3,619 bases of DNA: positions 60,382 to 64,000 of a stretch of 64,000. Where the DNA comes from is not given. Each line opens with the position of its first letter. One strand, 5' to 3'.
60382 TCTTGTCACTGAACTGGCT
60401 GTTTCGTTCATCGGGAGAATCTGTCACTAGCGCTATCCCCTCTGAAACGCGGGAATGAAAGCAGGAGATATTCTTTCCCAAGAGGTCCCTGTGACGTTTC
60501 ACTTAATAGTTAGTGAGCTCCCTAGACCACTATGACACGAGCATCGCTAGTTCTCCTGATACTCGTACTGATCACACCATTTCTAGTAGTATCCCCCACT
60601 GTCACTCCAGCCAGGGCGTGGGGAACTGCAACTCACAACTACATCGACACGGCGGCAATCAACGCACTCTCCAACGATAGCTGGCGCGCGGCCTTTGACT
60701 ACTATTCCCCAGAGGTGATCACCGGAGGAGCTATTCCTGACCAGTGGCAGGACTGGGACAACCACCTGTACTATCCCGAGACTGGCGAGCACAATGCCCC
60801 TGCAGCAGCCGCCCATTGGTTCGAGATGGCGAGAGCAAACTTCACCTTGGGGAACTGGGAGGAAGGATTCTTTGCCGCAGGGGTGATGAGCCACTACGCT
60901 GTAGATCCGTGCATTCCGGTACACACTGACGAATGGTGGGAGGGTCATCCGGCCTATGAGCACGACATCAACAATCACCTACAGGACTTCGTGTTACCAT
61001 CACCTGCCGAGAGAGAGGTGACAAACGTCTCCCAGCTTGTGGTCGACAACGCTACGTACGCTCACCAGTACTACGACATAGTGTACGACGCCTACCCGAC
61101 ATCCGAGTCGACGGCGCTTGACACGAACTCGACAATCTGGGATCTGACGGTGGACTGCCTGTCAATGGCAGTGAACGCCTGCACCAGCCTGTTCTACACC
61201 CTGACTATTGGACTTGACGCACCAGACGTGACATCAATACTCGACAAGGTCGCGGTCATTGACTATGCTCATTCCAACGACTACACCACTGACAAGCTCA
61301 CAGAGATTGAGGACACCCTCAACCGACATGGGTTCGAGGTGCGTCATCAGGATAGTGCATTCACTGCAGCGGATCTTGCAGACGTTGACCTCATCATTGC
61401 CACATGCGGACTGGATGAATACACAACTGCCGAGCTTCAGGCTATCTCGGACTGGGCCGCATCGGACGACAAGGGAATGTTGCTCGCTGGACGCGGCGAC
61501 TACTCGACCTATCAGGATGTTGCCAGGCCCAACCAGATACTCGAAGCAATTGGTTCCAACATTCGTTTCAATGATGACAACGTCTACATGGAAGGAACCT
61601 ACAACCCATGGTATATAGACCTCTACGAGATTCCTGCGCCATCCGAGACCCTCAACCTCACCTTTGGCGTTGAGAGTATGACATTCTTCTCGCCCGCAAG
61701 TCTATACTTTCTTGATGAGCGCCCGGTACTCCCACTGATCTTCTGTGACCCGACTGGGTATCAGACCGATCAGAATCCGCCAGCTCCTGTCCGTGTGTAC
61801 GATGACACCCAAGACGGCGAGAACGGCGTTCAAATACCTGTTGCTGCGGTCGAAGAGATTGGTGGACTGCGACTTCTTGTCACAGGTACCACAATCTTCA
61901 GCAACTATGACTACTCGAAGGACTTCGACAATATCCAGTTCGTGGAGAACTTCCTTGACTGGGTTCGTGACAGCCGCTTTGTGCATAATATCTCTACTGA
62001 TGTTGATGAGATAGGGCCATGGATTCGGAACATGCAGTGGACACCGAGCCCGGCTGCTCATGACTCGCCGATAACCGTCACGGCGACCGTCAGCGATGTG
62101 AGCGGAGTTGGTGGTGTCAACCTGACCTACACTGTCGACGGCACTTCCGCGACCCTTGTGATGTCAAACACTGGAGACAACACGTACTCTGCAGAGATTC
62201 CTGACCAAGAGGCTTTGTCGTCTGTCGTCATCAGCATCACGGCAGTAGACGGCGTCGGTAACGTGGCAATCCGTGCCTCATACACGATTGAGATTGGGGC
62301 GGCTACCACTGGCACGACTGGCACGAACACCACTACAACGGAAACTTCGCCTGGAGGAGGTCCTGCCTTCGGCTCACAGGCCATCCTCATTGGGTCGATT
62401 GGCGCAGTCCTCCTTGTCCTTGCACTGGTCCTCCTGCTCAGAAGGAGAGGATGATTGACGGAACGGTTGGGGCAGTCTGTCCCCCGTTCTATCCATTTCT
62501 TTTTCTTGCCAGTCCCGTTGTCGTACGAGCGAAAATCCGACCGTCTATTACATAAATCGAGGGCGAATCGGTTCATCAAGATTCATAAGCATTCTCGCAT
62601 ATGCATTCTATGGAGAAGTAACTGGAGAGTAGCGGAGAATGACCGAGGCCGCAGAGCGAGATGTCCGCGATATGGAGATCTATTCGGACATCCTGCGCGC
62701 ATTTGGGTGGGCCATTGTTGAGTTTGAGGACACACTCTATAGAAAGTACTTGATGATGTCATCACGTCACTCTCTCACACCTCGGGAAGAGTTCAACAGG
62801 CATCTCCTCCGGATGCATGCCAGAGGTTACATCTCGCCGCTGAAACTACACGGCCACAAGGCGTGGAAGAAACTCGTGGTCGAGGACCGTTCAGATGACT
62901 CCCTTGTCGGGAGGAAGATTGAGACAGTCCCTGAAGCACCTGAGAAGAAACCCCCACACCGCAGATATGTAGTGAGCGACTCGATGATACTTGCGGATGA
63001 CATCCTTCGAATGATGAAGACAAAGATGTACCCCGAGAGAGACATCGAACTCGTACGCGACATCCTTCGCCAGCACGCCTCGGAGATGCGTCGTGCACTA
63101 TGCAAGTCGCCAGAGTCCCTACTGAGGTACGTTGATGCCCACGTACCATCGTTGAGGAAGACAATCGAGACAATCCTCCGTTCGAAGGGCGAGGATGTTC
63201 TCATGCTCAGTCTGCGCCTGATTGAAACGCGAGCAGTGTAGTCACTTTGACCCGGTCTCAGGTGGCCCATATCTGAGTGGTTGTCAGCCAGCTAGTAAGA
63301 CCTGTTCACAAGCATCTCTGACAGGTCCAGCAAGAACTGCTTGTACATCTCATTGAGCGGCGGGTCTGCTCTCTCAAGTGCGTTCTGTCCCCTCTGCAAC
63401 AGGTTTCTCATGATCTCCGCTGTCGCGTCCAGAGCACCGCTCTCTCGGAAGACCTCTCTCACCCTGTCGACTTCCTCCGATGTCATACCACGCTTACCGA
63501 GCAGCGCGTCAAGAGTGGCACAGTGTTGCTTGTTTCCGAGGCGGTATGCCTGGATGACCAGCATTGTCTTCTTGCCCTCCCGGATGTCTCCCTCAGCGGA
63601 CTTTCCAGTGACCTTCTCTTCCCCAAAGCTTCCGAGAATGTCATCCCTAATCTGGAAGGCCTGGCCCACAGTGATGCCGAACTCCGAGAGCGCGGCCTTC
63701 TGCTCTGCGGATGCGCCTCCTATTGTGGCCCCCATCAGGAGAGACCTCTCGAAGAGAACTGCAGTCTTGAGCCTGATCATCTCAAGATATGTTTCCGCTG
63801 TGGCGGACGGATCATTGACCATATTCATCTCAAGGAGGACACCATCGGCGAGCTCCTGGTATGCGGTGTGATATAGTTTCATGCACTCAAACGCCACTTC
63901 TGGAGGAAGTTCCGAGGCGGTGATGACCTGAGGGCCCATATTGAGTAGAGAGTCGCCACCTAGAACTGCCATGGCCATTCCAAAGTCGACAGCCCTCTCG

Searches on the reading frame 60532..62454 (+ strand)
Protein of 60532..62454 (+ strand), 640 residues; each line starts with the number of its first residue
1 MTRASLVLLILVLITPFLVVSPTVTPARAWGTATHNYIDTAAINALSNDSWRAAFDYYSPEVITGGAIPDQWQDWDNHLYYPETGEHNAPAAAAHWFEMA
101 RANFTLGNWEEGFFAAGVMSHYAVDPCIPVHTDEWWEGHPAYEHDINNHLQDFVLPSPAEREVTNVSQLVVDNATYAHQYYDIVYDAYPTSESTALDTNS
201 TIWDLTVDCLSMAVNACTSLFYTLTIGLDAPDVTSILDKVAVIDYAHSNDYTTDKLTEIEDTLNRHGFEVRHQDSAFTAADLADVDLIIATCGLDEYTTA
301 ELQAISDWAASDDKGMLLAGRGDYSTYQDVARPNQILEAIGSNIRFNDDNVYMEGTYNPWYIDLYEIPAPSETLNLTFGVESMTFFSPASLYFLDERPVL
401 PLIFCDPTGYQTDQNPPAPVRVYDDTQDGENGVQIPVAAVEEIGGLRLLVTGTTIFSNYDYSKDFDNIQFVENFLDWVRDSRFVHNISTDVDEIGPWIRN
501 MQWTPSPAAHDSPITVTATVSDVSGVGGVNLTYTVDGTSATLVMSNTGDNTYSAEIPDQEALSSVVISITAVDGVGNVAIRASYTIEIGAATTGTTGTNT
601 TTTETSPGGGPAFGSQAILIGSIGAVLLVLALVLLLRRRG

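Call 29: search_protein_families(library=pfam, proteins=[window:60532-62454:+], max_evalue=0.001)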
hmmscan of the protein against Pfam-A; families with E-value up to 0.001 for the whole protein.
window:60532-62454:+ (640 aa): 2 families
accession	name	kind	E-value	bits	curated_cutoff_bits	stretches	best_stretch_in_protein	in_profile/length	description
PF14258.12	DUF4350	-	1.2e-05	26.1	30.4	1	262-475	15-181/181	Domain of unknown function (DUF4350)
PF24893.1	DUF7743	-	0.00036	20.7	27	1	491-582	2-91/120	Domain of unknown function (DUF7743)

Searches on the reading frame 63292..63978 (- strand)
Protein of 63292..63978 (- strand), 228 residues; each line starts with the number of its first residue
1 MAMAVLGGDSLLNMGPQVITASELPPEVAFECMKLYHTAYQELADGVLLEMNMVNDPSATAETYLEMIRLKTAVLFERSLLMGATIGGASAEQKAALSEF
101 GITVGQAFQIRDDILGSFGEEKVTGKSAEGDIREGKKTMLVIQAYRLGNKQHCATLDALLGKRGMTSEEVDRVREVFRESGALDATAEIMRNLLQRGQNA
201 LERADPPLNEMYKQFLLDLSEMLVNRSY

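Call 29: search_protein_families(library=pfam, proteins=[window:63292-63978:-], max_evalue=0.001)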
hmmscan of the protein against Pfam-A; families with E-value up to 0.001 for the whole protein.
window:63292-63978:- (228 aa): 1 family
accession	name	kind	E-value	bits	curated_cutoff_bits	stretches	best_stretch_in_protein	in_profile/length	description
PF00348.22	polyprenyl_synt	-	5e-35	121.4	27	1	2-174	81-248/251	Polyprenyl synthetase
